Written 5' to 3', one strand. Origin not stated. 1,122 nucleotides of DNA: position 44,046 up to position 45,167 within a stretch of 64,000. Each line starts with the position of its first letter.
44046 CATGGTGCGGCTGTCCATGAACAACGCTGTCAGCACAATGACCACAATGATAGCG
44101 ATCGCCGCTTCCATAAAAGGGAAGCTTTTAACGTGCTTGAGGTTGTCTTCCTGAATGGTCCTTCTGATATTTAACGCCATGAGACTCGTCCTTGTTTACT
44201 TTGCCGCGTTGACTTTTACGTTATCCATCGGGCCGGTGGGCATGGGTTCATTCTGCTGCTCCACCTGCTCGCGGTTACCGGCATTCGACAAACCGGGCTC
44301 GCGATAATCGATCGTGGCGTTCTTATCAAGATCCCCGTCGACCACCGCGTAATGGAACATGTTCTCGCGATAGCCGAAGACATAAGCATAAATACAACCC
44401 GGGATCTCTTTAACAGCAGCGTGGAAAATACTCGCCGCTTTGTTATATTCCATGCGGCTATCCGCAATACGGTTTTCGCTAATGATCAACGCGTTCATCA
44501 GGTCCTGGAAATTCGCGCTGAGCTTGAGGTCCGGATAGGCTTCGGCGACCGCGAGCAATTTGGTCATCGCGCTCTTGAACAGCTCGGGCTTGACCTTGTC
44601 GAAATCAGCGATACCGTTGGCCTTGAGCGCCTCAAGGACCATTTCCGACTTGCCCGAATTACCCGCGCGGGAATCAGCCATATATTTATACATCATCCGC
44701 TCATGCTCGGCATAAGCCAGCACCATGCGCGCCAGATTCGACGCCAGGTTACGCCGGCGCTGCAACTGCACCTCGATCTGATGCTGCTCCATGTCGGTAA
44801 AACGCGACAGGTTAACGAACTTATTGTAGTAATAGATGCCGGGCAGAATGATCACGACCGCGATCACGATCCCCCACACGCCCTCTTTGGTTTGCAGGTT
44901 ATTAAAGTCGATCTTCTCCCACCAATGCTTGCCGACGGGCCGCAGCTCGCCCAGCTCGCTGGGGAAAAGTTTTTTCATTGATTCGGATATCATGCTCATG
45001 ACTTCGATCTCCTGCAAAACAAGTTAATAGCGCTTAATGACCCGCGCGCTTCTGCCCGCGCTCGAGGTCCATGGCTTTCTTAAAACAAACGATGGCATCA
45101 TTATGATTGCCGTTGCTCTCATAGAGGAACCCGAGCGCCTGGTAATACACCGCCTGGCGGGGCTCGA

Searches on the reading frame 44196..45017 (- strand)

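Call 19: search_protein_families(library=pfam, proteins=[window:44196-45017:-], max_evalue=0.01)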
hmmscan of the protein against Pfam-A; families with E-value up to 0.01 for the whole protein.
window:44196-45017:- (273 aa): 2 families
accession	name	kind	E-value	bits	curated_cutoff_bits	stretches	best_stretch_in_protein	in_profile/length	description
PF04011.17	LemA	-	1.4e-29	103.3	26.2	1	79-224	3-137/149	LemA family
PF22852.1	SoxE_N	-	0.0089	16.3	27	0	47-71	11-35/48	Sulfocyanin, N-terminal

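Call 20: search_protein_families(library=ncbifam, proteins=[window:44196-45017:-], max_evalue=0.01)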
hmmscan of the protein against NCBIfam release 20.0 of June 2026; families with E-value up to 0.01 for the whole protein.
window:44196-45017:- (273 aa): 1 family
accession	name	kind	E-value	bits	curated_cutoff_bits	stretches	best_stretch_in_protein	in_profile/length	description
NF040966.1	MamQ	equivalog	2.5e-29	102.3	250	1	52-219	3-184/221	magnetosome protein MamQ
